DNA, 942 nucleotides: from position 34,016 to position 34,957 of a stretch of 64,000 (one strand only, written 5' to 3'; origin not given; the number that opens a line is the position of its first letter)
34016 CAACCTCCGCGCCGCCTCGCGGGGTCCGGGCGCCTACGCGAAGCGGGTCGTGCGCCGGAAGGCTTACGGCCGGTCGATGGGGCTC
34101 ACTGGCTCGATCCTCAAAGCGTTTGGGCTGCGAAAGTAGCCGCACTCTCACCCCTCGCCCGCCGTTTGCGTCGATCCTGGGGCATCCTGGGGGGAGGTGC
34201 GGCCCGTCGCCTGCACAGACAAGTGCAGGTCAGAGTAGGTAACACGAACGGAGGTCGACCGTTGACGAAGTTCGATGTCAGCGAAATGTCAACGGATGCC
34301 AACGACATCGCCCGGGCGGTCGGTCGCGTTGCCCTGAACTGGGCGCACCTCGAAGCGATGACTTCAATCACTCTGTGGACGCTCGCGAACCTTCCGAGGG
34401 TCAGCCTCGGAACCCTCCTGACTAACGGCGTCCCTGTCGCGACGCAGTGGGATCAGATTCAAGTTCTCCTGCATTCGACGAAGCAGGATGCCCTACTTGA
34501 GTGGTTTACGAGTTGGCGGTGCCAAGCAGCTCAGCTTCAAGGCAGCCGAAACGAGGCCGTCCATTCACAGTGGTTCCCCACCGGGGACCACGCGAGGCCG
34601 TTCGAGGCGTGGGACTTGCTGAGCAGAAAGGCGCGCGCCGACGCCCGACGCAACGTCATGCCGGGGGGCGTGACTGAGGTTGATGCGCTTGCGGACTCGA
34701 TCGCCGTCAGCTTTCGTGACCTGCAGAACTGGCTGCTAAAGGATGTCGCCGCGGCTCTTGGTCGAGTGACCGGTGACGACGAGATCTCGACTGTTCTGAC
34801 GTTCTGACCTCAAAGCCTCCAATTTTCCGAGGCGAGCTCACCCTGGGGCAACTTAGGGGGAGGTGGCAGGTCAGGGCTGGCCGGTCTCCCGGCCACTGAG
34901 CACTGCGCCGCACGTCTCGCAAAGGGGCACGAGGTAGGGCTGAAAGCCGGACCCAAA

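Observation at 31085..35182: Two HEPN-like proteins, each paired with a small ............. protein: candidate undescribed defence or toxin module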

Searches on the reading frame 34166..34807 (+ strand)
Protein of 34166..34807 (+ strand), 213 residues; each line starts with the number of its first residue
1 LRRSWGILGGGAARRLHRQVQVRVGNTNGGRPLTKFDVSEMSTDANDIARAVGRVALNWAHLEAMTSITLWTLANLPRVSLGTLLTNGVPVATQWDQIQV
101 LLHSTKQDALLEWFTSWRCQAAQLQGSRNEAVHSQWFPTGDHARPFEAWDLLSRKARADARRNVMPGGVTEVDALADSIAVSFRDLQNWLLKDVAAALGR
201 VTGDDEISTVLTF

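Call 4: search_protein_families(library=pfam, proteins=[window:34166-34807:+], max_evalue=1)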
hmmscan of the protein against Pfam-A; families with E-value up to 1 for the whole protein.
window:34166-34807:+ (213 aa): 0 families

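Call 5: search_protein_families(library=padloc, proteins=[window:34166-34807:+], max_evalue=1)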
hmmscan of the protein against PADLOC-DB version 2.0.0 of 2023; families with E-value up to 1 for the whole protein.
window:34166-34807:+ (213 aa): 0 families

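Call 6: search_protein_families(library=ncbifam, proteins=[window:34166-34807:+], max_evalue=1)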
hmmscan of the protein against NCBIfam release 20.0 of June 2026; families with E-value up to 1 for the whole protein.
window:34166-34807:+ (213 aa): 1 family
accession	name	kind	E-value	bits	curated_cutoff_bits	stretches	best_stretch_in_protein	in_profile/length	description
NF033155.1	CatA_like_1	equivalog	0.041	13.7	300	1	56-105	142-192/209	CatA-like O-acetyltransferase, family 1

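Call 10: search_protein_families(library=phrogs, proteins=[window:34166-34807:+], max_evalue=1)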
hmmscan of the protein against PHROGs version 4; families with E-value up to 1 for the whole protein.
window:34166-34807:+ (213 aa): 0 families

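Call 12: find_homologous_proteins(query=window:34166-34807:+, max_evalue=0.01)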
Query window:34166-34807:+ (213 aa): 3 proteins with E <= 0.01 among 1198 candidates.
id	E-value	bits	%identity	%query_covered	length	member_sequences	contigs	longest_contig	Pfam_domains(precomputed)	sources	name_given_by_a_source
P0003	8.5e-114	396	99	85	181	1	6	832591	-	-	-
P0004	1.7e-95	336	85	85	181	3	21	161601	-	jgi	jgi:hypothetical protein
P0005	2.1e-94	333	86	81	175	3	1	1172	-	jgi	jgi:hypothetical protein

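Call 15: find_encoding_contigs(protein=P0004, flank=6000, max_places=8)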
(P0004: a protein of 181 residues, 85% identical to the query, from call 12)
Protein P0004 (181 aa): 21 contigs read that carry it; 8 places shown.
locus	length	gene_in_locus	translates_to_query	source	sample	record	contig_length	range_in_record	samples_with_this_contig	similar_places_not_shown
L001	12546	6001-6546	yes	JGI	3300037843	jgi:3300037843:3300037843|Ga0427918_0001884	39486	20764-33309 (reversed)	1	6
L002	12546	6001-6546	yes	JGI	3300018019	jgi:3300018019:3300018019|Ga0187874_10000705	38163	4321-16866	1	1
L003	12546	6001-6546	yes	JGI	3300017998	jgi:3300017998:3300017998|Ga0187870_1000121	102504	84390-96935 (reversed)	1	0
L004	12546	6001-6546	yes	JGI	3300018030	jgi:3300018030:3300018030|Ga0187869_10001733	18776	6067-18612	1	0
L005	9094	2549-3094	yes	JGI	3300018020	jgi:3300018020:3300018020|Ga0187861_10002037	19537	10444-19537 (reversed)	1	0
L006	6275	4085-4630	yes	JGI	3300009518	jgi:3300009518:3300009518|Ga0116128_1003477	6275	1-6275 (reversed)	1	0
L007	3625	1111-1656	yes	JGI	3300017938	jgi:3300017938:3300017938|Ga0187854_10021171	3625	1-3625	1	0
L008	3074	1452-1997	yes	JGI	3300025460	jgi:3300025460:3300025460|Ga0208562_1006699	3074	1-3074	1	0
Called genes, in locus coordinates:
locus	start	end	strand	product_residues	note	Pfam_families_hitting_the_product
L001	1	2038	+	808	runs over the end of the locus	PF02687:FtsX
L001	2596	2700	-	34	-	-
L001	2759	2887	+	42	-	-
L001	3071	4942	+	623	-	-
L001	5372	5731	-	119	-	PF18029:Glyoxalase_6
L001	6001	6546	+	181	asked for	-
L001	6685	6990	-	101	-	-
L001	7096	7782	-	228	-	PF13489:Methyltransf_23, PF13649:Methyltransf_25 (weak), PF13847:Methyltransf_31 (faint), PF08241:Methyltransf_11, PF08242:Methyltransf_12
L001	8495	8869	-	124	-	-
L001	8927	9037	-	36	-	-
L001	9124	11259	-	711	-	-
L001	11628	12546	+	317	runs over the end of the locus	PF01073:3Beta_HSD, PF01370:Epimerase, PF02719:Polysacc_synt_2 (weak), PF04321:RmlD_sub_bind, PF13460:NAD_binding_10 (weak), PF16363:GDP_Man_Dehyd, PF07993:NAD_binding_4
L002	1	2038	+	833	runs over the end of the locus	PF02687:FtsX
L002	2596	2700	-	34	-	-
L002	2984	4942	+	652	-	-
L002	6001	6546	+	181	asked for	-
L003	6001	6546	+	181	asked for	-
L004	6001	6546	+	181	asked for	-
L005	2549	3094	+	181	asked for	-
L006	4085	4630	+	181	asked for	-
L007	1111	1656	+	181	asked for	-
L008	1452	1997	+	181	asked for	-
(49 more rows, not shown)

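Call 21: search_solved_structures(query=A2, max_evalue=10)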
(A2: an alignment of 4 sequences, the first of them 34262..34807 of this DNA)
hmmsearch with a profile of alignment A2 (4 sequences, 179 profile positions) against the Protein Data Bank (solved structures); distinct sequences matched with E-value up to 10: 3.
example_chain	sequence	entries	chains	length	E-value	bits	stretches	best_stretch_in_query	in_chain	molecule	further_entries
6dzi_R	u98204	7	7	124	0.76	12.8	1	68-129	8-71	50S ribosomal protein L20 | Large ribosomal subunit protein bL20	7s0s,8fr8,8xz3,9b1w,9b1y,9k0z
5o60_R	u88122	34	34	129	0.8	12.7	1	67-129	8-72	50S ribosomal protein L20 | Large ribosomal subunit protein bL20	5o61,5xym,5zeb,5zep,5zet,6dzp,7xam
4nc6_A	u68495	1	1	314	1.8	11.6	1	29-108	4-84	Rab GTPase-activating protein 1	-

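Call 34: predict_structure(alignment_id=A3)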
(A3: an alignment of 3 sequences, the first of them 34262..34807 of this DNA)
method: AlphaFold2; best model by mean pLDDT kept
length: 181 residues; sequences in the alignment: 3
mean_pLDDT: 41.8   pTM: 0.35
mean pLDDT of the five models: 41.8, 41.0, 40.1, 39.9, 37.9
residues with pLDDT >= 90: 0; 70-90: 0; 50-70: 25; < 50: 156
segments of 3 or more residues with pLDDT < 50: 1-26, 32-121, 133-137, 139-150, 162-181
pLDDT, mean of each block of 10 residues (from residue 1): 33 40 45 46 37 35 44 41 40 32 34 43 53 48 48 52 45 37 27
secondary structure, 60 per line:
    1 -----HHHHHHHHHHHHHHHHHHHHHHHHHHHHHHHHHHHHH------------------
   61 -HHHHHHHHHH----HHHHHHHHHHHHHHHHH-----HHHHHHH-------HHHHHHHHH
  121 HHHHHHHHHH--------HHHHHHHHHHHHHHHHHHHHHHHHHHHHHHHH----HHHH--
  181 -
elements in order: H6-42 H62-71 H76-92 H98-104 H112-130 H139-170 H175-178

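Call 39: search_protein_representatives(alignment_id=A3)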
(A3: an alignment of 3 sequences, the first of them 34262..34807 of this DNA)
Query: 3 sequences, 181 profile positions. Proteins with E-value up to 0.001 (for the whole library): 75; up to 1e-10: 23; up to 1e-30: 2. The best 75 are listed.
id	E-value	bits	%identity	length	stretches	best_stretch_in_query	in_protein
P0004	1.9e-114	395.9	-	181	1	1-181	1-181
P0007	2.5e-31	125.1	-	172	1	16-158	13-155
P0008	3.1e-30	121.5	-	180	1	15-159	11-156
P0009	4.8e-30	120.9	-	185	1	16-174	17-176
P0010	1.7e-27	112.5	-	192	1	9-157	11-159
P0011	3.3e-24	101.8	-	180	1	10-158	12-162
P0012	3.0e-21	92.2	-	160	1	21-158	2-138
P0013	1.2e-19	87.0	-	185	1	15-157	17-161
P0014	1.5e-18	83.4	-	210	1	10-150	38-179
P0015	8.8e-18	80.9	-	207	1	12-149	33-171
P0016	1.1e-17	80.6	-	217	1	16-157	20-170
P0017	1.2e-15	73.9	-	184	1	12-149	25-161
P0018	4.6e-15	72.0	-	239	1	6-149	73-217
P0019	1.1e-13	67.5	-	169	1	15-156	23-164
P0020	2.1e-13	66.6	-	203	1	15-158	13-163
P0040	2.6e-06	43.5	-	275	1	6-111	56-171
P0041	4.9e-06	42.6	-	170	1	14-160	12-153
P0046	1.4e-05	41.1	-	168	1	17-154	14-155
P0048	2.5e-05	40.3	-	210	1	14-168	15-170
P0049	2.6e-05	40.3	-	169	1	10-124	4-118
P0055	5.2e-05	39.3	-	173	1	15-158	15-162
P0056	6.8e-05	38.9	-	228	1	8-106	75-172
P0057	6.8e-05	38.9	-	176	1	16-148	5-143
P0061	1.2e-04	38.1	-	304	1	18-159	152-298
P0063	2.0e-04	37.4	-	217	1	12-112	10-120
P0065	2.8e-04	36.9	-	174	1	11-149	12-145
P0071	5.6e-04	35.9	-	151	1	15-161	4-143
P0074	6.7e-04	35.7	-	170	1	15-140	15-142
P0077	7.7e-04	35.5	-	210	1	9-152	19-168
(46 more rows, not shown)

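Call 41: search_protein_families(library=pfam, alignment_id=A5, max_evalue=0.1)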
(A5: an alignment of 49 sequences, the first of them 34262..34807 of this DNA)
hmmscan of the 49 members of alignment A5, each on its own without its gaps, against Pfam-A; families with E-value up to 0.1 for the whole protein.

A. member 1, window:34262-34807:+ (181 aa): 0 families

B. families by the number of members that match (of 49 scanned): 16 families
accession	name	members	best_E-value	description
PF17677.7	Glyco_hydro38C2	1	0.00036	Glycosyl hydrolases family 38 C-terminal beta sandwich domain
PF12531.13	DUF3731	1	0.006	DNA-K related protein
PF13167.11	GTP-bdg_N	1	0.011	GTP-binding GTPase N-terminal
PF07978.19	NIPSNAP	1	0.018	NIPSNAP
PF17222.9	Peptidase_C107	1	0.019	Viral cysteine endopeptidase C107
PF00771.25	FHIPEP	1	0.025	FHIPEP family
PF21538.2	Med15_M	1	0.027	ARC105/Med15 mediator subunit central domain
PF17693.6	DUF5539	1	0.033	Family of unknown function (DUF5539)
PF17230.7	DUF5304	1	0.038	Family of unknown function (DUF5304)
PF18730.6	HEPN_Cthe2314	1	0.044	Cthe_2314-like HEPN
PF08946.15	Osmo_CC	1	0.05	Osmosensory transporter coiled coil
PF01372.22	Melittin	1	0.063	Melittin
PF16138.10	DUF4846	1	0.065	Domain of unknown function (4846)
PF00311.23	PEPcase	1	0.074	Phosphoenolpyruvate carboxylase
PF18735.6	HEPN_RiboL-PSP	1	0.081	RiboL-PSP-HEPN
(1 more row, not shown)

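Call 43: search_solved_structures(query=A5, max_evalue=10, show_alignments=3)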
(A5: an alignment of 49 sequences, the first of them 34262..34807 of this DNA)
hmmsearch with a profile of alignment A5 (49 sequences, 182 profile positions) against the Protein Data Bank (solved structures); distinct sequences matched with E-value up to 10: 5.
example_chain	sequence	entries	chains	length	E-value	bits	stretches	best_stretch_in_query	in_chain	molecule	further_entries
9r1o_A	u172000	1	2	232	0.0093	18.9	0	136-168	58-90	sc-apCC-6-DPH-NR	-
8i7r_a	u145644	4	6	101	0.33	13.9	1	77-156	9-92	Cilia- and flagella-associated protein 141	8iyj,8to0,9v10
5j0k_A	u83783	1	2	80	1.1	12.2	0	56-94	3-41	designed protein 2L4HC2_23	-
9cfs_A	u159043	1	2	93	1.4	11.8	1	127-171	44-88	Long regulatory protein rop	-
6z0c_A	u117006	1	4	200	9.3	9.1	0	134-178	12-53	Maquette-3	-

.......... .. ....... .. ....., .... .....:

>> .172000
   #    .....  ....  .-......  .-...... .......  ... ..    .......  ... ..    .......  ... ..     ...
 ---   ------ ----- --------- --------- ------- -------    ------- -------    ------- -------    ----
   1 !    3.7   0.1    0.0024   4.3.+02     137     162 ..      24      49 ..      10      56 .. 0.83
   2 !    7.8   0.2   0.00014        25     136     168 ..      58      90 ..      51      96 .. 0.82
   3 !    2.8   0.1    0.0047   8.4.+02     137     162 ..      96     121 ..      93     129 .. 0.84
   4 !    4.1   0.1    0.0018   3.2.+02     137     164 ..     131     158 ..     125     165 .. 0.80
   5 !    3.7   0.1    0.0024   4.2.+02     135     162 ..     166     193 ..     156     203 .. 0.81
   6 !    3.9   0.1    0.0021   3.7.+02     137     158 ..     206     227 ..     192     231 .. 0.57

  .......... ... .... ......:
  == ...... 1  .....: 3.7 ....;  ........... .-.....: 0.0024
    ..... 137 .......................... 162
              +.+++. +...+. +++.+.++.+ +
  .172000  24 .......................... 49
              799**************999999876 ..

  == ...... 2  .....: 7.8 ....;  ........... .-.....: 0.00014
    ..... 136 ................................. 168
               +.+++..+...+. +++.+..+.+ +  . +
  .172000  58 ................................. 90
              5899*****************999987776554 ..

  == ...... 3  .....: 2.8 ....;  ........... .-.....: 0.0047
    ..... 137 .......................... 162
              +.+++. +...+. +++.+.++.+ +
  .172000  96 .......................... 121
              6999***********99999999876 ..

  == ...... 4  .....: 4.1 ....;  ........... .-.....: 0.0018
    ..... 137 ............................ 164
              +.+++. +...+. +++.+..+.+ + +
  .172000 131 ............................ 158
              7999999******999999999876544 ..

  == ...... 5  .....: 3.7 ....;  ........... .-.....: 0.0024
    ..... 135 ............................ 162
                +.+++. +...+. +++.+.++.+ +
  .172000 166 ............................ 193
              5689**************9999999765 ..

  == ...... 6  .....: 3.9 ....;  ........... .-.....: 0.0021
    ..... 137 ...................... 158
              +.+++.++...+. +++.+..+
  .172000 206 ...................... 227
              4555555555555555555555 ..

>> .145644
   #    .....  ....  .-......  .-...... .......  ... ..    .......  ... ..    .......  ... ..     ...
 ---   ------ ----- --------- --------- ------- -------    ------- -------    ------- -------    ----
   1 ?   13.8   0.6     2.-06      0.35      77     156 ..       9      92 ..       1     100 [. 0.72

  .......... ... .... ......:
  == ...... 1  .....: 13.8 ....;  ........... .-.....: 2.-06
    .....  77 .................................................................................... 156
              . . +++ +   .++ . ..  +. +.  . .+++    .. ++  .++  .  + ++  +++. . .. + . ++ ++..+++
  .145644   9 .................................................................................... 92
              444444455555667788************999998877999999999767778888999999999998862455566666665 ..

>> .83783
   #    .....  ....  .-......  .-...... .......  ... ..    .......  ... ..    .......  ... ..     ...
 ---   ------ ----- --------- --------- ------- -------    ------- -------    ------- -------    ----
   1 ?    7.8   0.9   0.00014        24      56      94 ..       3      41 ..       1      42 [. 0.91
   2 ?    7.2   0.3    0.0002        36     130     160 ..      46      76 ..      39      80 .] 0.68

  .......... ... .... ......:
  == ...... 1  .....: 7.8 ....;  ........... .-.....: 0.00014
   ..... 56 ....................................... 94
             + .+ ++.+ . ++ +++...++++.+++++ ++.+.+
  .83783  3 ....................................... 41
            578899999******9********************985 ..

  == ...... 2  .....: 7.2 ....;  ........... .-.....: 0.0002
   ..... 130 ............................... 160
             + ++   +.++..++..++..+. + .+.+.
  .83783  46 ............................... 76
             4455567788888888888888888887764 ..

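Call 48: find_related_loci(query=A7, collection=genome_contigs, flank=6000)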
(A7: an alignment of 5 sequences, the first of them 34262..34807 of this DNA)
Query A7 (181 aa) in genome_contigs; peptide patterns used: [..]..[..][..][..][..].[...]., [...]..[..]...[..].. (x = any residue, [..] = any of these).
38 stretches matched a pattern; 8 encode a relative of the query (tblastn E <= 1e-3); 8 distinct loci.
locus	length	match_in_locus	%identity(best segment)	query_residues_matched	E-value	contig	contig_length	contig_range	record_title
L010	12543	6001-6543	84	1-181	7e-102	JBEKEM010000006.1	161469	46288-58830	MAG: Acidimicrobiales bacterium isolate SPRUCE 206 SPRUCE_206_6, whole genome shotgun sequence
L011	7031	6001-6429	45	15-157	1e-33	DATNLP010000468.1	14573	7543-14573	MAG TPA_asm: Acidimicrobiales bacterium isolate SMAG_U11455 k141_170427, whole genome shotgun sequence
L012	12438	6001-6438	45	15-160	1e-32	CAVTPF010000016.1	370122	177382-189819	MAG: uncultured Acidimicrobiaceae bacterium isolate MFD03323.bin.1.143 genome assembly, contig: contig_36837, whole geno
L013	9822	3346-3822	41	20-177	3e-32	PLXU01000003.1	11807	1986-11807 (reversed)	MAG: Acidimicrobiaceae bacterium isolate palsa_745 73.20120700_P3D.341_contig_15515, whole genome shotgun sequence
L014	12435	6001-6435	37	5-148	3e-24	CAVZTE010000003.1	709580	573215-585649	MAG: uncultured Acidimicrobiaceae bacterium isolate MFD09671.bin.2.39 genome assembly, contig: contig_1988, whole genome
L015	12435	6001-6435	37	5-148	7e-24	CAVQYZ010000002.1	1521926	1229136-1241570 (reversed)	MAG: uncultured Acidimicrobiaceae bacterium isolate MFD00082.bin.1.10 genome assembly, contig: contig_1908, whole genome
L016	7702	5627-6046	37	11-149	7e-23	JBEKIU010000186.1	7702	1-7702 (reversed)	MAG: Acidimicrobiales bacterium isolate SPRUCE 307 SPRUCE_307_186, whole genome shotgun sequence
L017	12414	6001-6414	33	12-148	6e-14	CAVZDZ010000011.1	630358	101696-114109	MAG: uncultured Acidimicrobiaceae bacterium isolate MFD06092.bin.2.138 genome assembly, contig: contig_9198, whole genom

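Call 57: search_protein_families(library=pfam, proteins=[P0041, P0046, P0049, P0055, P0065, P0074, P0077, P0057, P0071], max_evalue=10)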
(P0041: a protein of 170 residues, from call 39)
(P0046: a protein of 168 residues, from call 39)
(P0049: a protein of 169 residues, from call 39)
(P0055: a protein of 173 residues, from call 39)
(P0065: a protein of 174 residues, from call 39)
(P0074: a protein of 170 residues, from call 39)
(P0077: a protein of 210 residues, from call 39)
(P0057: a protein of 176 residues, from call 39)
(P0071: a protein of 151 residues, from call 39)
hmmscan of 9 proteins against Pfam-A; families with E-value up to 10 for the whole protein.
P0041 (170 aa): 1 family
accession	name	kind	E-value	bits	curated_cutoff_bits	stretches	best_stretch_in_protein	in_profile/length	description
PF00771.25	FHIPEP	-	0.025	13.5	29.1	1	35-72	481-519/657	FHIPEP family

P0046 (168 aa): 0 families

P0049 (169 aa): 1 family
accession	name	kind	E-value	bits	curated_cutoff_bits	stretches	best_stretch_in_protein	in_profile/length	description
PF18484.6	CDCA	-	0.21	11.6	29.2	1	77-119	128-170/184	Cadmium carbonic anhydrase repeat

P0055 (173 aa): 1 family
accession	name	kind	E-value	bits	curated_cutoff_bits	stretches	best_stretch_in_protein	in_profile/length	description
PF20859.2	RHA1_ro05818_N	-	0.17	12.3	27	1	128-160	17-51/58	Hypothetical protein RHA1_ro05818, N-terminal helical domain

P0065 (174 aa): 1 family
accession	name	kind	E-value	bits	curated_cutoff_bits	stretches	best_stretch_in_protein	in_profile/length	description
PF00311.23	PEPcase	-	0.074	11.4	22.4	1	9-60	770-823/919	Phosphoenolpyruvate carboxylase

P0074 (170 aa): 2 families
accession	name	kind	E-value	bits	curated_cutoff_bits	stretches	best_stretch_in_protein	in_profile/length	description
PF13167.11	GTP-bdg_N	-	0.011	16.7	25.4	1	77-146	3-73/89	GTP-binding GTPase N-terminal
PF17222.9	Peptidase_C107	-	0.019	14.4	25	1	32-79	204-250/314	Viral cysteine endopeptidase C107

P0077 (210 aa): 2 families
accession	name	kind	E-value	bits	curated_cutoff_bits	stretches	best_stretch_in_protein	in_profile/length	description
PF18730.6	HEPN_Cthe2314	-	0.044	14.2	27.1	1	81-130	91-134/174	Cthe_2314-like HEPN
PF21032.3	PROPPIN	-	0.12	12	30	1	71-166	92-177/345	PROPPIN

P0057 (176 aa): 0 families

P0071 (151 aa): 1 family
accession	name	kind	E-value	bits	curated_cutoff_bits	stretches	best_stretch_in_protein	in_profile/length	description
PF15056.11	NRN1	-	0.23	12.1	27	1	6-37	31-62/89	Neuritin protein family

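Call 58: search_protein_families(library=padloc, alignment_id=A5, max_evalue=0.1)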
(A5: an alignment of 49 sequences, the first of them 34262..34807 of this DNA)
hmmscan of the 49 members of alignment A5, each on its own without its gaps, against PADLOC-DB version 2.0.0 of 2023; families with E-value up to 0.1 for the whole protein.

A. member 1, window:34262-34807:+ (181 aa): 0 families

B. families by the number of members that match (of 49 scanned): 4 families
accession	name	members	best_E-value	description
PDLC02334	AbiTii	1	0.014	AbiTii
PDLC02697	Orf5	1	0.016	Orf5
PDLC04210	HEC-01B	1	0.021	-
PDLC04719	PDC-M59C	1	0.035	-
